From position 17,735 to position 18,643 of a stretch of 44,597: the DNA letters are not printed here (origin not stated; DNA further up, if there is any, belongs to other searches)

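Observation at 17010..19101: Five-gene accessory cassette next to attP, insulated by terminators, encoding unusual surface-type proteins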

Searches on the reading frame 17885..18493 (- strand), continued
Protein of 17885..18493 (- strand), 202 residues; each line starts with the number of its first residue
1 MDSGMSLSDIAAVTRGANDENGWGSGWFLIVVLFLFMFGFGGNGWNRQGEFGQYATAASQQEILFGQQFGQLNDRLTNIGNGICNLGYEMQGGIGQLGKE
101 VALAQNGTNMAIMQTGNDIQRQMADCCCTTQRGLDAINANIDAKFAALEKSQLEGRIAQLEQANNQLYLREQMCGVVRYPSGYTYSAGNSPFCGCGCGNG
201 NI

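Call 91: search_dna_similar(query=L082:5998-6744:+, collection=phages, mode=protein, max_evalue=0.001, max_rows=60, rows=spread)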
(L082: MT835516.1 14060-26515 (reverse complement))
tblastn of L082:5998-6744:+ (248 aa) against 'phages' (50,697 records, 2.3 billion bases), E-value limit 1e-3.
Records with a match: 84; places in all: 84; records where one place covers at least 80% of the query: 24.
Best place of each record, by identity: >=99% 1; 60-80% 5; <60% 78.
By first word of the organism name: Bacteriophage 25; Escherichia 24; uncultured 10; Dulem 5; Clostridium 5; Campylobacter 4; Shigella 4; bajarodcaudo 2; Salmonella 2; Butyrivibrio 1; and 2 more.
By host as written in the record: - 38; Escherichia coli K-12 MG1655 14; Campylobacter jejuni 4; Escherichia coli 4; Clostridium perfringens 3; Varecia variegata 2; Propithecus coquereli 2; Escherichia coli K-12 MG1655 del pstSCAB-phoU::kan 2; and 12 more.
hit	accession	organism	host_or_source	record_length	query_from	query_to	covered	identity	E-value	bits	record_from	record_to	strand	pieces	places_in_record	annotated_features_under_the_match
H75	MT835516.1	Bacteriophage sp.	human fecal samples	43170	1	238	96%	100.0%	1e-141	443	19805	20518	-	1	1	record has no annotation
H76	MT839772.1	Bacteriophage sp.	human fecal samples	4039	7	248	98%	74.6%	4e-113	357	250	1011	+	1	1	record has no annotation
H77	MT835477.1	Bacteriophage sp.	human fecal samples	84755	1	246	99%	69.5%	1e-101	329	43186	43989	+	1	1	record has no annotation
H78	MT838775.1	Bacteriophage sp.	human fecal samples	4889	7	235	92%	74.5%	7e-106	340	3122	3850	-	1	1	record has no annotation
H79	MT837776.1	Bacteriophage sp.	human fecal samples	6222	1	246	99%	58.2%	7e-80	266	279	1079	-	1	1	record has no annotation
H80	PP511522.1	Dulem virus 35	Varecia variegata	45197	9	248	97%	48.5%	2e-54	193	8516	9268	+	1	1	hypothetical protein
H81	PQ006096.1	bajarodcaudo virus 5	Peromyscus fraterculus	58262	1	238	96%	46.8%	5e-51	183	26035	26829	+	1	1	hypothetical protein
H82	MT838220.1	Bacteriophage sp.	human fecal samples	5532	1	244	98%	41.0%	4e-46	169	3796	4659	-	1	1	record has no annotation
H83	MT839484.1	Bacteriophage sp.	human fecal samples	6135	9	248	97%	39.6%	2e-35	139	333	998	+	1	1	record has no annotation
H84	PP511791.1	Dulem virus 39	Propithecus coquereli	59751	3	239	96%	34.2%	1e-21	99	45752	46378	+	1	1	hypothetical protein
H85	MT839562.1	Bacteriophage sp.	human fecal samples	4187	60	232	70%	46.2%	7e-42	157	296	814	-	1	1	record has no annotation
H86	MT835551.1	Bacteriophage sp.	human fecal samples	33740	70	243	70%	43.8%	6e-36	140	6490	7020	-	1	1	record has no annotation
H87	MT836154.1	Bacteriophage sp.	human fecal samples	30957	61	234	70%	41.4%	8e-37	142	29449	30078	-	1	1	record has no annotation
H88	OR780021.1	Clostridium phage XP41-N3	Clostridium perfringens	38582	18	244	92%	30.7%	2e-11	69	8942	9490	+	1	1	hypothetical protein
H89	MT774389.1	uncultured phage cr116_1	human feces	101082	11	242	94%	29.4%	6e-10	65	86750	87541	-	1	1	spike protein/glycoprotein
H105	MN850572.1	Escherichia phage aaroes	Escherichia coli K-12 MG1655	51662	87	248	65%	29.0%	3e-5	50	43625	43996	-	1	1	hypothetical protein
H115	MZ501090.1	Escherichia phage KarlJaspers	Escherichia coli K-12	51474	88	240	62%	29.4%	6e-5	50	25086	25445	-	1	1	putative sugar-binding protein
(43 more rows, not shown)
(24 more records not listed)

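Call 92: get_annotated_region(hit=H105, flank=3500)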
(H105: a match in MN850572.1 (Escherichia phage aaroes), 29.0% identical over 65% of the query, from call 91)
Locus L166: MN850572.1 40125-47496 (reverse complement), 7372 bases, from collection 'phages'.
description: Escherichia phage aaroes, complete genome.
organism: Escherichia phage aaroes (NCBI taxid 2696376)
taxonomy: Viruses; Duplodnaviria; Heunggongvirae; Uroviricota; Caudoviricetes; Drexlerviridae; Tempevirinae; Hanrivervirus; Hanrivervirus aaroes
host: Escherichia coli K-12 MG1655; source: wastewater; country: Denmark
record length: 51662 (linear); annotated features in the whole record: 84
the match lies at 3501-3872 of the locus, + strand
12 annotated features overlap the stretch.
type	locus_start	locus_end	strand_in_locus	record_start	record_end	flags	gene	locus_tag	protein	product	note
CDS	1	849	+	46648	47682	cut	-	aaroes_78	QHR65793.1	DNA primase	DNA primase [Klebsiella phage KLPN1]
CDS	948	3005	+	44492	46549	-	-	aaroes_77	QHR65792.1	hypothetical protein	Hypothetical protein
repeat_region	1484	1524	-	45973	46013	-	-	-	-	-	-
CDS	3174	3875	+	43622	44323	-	-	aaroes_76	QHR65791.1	hypothetical protein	PVOGs: VOG6476; Hypothetical protein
CDS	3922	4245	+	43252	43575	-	-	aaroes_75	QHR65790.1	hypothetical protein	PVOGs: VOG6120; Hypothetical protein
CDS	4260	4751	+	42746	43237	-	-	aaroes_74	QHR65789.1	hypothetical protein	PVOGs: VOG6119; Hypothetical protein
CDS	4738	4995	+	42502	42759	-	-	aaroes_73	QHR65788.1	hypothetical protein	PVOGs: VOG5767; Hypothetical protein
CDS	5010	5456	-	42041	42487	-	-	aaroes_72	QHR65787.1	single-stranded DNA binding protein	single-stranded DNA binding protein Ssb [Escherichia phage vB_EcoS_AHS24]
repeat_region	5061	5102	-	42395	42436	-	-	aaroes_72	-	-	-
CDS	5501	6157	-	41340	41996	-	-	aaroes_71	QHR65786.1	putative recombination protein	PVOGs: VOG0283; putative recombination protein [Escherichia virus KP26]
CDS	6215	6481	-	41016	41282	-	-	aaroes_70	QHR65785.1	hypothetical protein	PVOGs: VOG8563; Hypothetical protein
CDS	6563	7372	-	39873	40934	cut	-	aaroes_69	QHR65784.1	putative exodeoxyribonuclease VIII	PVOGs: VOG4708; putative exodeoxyribonuclease VIII [Klebsiella phage PKP126]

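Call 93: get_annotated_region(hit=H89, flank=4000)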
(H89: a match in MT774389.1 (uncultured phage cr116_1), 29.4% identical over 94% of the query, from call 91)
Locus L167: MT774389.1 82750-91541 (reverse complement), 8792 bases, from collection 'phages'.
description: Uncultured phage cr116_1, complete genome.
organism: uncultured phage cr116_1 (NCBI taxid 2772073)
taxonomy: Viruses; Duplodnaviria; Heunggongvirae; Uroviricota; Caudoviricetes; Crassvirales; Steigviridae; Asinivirinae; Pamirivirus; Pamirivirus faecium
host: -; source: human feces; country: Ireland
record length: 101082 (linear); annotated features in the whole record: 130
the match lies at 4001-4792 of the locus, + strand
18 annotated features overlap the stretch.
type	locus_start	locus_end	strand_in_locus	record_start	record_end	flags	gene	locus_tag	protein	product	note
CDS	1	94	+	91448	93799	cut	-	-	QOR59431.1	hypothetical protein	gp_24167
CDS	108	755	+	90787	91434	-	-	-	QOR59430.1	hypothetical protein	gp_24166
CDS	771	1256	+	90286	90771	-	-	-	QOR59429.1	hypothetical protein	gp_24165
CDS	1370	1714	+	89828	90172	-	-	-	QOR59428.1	hypothetical protein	gp_24164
CDS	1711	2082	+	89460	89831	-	-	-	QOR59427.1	lysis regulatory protein/holin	gp_24163; Phage lysis regulatory protein/holin [phiCrAss001]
CDS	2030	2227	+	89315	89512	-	-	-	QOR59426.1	hypothetical protein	gp_24162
CDS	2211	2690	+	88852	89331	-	-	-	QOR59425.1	L,D-carboxypeptidase/transpeptidase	gp_24161; L,D-carboxypeptidase/Transpeptidase [phiCrAss001]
CDS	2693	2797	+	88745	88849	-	-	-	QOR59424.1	hypothetical protein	gp_24160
CDS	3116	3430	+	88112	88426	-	-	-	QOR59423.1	terminase small subunit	gp_24159; Excisionase, terminase small subunit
CDS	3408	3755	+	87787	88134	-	-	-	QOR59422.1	hypothetical protein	gp_24158; VOG3488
CDS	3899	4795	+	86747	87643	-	-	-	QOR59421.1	spike protein/glycoprotein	gp_24157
CDS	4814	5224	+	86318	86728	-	-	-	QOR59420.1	hypothetical protein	gp_24156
CDS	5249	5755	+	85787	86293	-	-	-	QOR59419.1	hypothetical protein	gp_24155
CDS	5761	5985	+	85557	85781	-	-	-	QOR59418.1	hypothetical protein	gp_24154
CDS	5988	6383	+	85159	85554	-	-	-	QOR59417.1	hypothetical protein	gp_24153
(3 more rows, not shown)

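Call 96: search_protein_families(library=phrogs, proteins=[L166:3174-3875:+, L166:3922-4245:+, L166:4260-4751:+, L166:4738-4995:+, L167:3116-3430:+, L167:3408-3755:+, L167:3899-4795:+, L167:4814-5224:+, L167:5249-5755:+, L167:5988-6383:+], max_evalue=0.001)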
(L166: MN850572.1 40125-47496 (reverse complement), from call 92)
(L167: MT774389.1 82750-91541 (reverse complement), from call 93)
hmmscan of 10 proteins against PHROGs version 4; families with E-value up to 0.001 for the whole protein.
L166:3174-3875:+ (233 aa): 1 family
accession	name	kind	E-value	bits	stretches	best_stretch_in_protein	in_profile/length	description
phrog_9288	-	unknown function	4.1e-123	410.5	1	1-232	1-234/234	-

L166:3922-4245:+ (107 aa): 1 family
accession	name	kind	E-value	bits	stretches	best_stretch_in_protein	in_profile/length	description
phrog_9157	-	unknown function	2.5e-49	167.6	1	2-107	3-121/121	-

L166:4260-4751:+ (163 aa): 1 family
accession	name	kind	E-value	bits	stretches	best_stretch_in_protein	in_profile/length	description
phrog_8329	-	unknown function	2e-87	292.4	1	1-162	1-162/166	-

L166:4738-4995:+ (85 aa): 1 family
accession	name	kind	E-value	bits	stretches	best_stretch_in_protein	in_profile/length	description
phrog_7239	-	unknown function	3.8e-43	146.4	1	1-85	1-85/85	-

L167:3116-3430:+ (104 aa): 1 family
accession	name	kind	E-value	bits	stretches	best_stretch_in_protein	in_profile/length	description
phrog_9834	-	integration and excision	0.00038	21.7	1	34-101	15-82/86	excisionase and transcriptional regulator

L167:3408-3755:+ (115 aa): 2 families
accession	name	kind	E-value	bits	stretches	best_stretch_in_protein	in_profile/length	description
phrog_1365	-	unknown function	3.4e-15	57.1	1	3-110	4-122/127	-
phrog_882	-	unknown function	0.00096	20.1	0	59-109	77-125/135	-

L167:3899-4795:+ (298 aa): 1 family
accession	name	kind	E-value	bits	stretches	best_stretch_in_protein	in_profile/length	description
phrog_16490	-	unknown function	1.8e-50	173.2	1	27-292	7-263/286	-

L167:4814-5224:+ (136 aa): 0 families

L167:5249-5755:+ (168 aa): 1 family
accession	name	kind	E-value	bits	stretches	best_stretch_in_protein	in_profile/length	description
phrog_28898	-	unknown function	5.9e-55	187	1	1-161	1-163/181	-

L167:5988-6383:+ (131 aa): 0 families

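Call 97: search_dna_similar(query=L167:3899-4795:+, collection=phages, mode=protein, max_evalue=0.00001, max_rows=60, rows=spread)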
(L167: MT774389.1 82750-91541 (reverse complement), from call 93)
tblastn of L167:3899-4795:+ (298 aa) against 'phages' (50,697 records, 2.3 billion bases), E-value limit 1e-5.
Records with a match: 33; places in all: 33; records where one place covers at least 80% of the query: 15.
Best place of each record, by identity: >=99% 2; <60% 31.
By first word of the organism name: uncultured 18; Bacteriophage 6; Caudoviricetes 4; Dulem 2; Bacteroides 1; phage 1; crAssphage 1.
By host as written in the record: - 26; Methanomassiliicoccales 4; Bacteroides uniformis MB20-41 1; Eulemur fulvus collaris 1; Propithecus coquereli 1.
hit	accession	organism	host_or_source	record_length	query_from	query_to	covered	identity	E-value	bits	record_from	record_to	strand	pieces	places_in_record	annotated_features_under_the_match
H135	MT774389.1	uncultured phage cr116_1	human feces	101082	1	285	96%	100.0%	2e-139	439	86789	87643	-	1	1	spike protein/glycoprotein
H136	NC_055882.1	uncultured phage cr116_1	human feces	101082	1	285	96%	100.0%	2e-139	439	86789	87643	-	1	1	spike protein/glycoprotein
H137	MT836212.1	Bacteriophage sp.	human fecal samples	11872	3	285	95%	49.1%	8e-39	150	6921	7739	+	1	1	record has no annotation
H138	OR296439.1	Bacteroides phage C3_41T2LP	Bacteroides uniformis MB20-41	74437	3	285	95%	46.1%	2e-40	155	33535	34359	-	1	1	outer capsid protein/viral fiber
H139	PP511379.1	Dulem virus 40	Eulemur fulvus collaris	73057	1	285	96%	43.5%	9e-40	153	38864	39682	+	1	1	hypothetical protein (x2)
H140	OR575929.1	phage csAssE-Sib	human gut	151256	19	285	90%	43.4%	4e-44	166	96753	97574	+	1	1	spike protein/glycoprotein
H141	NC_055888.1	uncultured phage cr52_1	human feces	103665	24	285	88%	42.3%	4e-36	142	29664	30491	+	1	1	spike protein/glycoprotein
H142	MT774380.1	uncultured phage cr1_1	human feces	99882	11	285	92%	39.5%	3e-29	122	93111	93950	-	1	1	spike protein/glycoprotein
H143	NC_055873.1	uncultured phage cr1_1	human feces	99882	11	285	92%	39.5%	3e-29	122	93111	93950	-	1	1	spike protein/glycoprotein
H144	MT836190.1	Bacteriophage sp.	human fecal samples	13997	3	251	84%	43.1%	2e-34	137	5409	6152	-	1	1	record has no annotation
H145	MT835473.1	Bacteriophage sp.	human fecal samples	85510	24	285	88%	40.8%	9e-30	124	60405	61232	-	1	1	record has no annotation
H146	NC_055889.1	uncultured phage cr53_1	human feces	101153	79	285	69%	51.2%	3e-38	149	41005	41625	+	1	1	spike protein/glycoprotein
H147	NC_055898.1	uncultured phage cr115_1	human feces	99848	79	285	69%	51.2%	4e-38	148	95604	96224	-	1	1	spike protein/glycoprotein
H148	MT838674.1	Bacteriophage sp.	human fecal samples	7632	79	285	69%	50.0%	6e-31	127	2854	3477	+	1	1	record has no annotation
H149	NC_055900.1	uncultured phage cr125_1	human feces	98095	79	285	69%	48.6%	9e-35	139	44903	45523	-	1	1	spike protein/glycoprotein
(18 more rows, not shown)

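Call 98: get_annotated_region(hit=H115, flank=4000)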
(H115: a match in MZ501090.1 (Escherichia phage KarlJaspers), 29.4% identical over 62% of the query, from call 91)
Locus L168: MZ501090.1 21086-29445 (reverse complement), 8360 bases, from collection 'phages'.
description: Escherichia phage KarlJaspers, complete genome.
organism: Escherichia phage KarlJaspers (NCBI taxid 2851970)
taxonomy: Viruses; Duplodnaviria; Heunggongvirae; Uroviricota; Caudoviricetes; Drexlerviridae; Tempevirinae; Hanrivervirus
host: Escherichia coli K-12; source: sewage plant inflow; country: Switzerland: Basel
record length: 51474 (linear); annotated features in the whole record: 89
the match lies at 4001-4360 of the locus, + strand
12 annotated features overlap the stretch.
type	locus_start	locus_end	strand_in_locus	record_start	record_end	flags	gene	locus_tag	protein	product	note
CDS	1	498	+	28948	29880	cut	-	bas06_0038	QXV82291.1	DNA primase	-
CDS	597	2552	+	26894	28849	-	-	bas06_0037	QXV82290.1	lateral tail fiber protein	-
CDS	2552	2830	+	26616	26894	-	-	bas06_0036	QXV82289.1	hypothetical protein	-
CDS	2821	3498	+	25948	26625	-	-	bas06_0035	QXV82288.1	putative lateral tail fiber chaperone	-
CDS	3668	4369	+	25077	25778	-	-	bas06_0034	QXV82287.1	putative sugar-binding protein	-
CDS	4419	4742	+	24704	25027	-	-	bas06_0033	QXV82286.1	hypothetical protein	-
CDS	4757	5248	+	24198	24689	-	-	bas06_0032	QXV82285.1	hypothetical protein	-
CDS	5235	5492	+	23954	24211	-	-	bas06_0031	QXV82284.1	hypothetical protein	-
CDS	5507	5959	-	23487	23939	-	-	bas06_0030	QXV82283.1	single-stranded DNA binding protein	-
CDS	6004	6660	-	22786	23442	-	-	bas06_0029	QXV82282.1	putative recombination protein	-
CDS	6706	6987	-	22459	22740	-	-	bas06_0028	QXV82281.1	hypothetical protein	-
CDS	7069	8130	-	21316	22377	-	-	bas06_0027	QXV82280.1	putative exodeoxyribonuclease VIII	-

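Call 99: get_annotated_region(hit=H138, flank=4000)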
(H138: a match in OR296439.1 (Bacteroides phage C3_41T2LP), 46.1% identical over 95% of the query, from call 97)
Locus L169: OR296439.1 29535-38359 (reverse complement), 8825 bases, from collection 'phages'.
description: Bacteroides phage C3_41T2LP, complete genome.
organism: Bacteroides phage C3_41T2LP (NCBI taxid 3070809)
taxonomy: Viruses; Duplodnaviria; Heunggongvirae; Uroviricota; Caudoviricetes
host: Bacteroides uniformis MB20-41; source: phage plaques of the host; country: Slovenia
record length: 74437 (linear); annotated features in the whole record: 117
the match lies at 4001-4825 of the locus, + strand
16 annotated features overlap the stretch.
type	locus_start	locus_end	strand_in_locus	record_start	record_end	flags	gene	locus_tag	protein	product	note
CDS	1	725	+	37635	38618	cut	-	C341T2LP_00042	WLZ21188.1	viral recombinase family protein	YqaJ viral recombinase family protein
CDS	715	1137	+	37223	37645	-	-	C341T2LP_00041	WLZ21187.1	hypothetical protein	-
CDS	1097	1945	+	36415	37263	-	-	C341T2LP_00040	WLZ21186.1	RecT protein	-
CDS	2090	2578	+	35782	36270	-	-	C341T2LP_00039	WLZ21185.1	holliday junction resolvase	-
CDS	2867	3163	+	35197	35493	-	-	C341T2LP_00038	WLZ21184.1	chromosomal replication initiator protein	-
CDS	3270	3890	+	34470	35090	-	-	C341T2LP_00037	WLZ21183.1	DNA endonuclease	DNA endonuclease I-HmuI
CDS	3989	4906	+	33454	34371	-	-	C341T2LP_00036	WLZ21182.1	outer capsid protein/viral fiber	-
CDS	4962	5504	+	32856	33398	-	-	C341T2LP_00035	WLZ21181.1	hypothetical protein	-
CDS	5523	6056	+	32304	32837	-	-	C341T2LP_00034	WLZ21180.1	hypothetical protein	-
CDS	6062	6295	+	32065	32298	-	-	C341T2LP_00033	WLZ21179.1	hypothetical protein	-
CDS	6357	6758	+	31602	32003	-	-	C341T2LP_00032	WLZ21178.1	hypothetical protein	-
CDS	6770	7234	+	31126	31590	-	-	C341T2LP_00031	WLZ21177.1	PolyVal metallopeptidase superfamily domain protein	-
CDS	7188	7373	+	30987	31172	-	-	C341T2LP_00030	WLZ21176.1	hypothetical protein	-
CDS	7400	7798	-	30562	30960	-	-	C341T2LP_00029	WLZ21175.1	chromosomal replication initiator protein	-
CDS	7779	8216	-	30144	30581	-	-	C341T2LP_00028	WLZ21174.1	hypothetical protein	-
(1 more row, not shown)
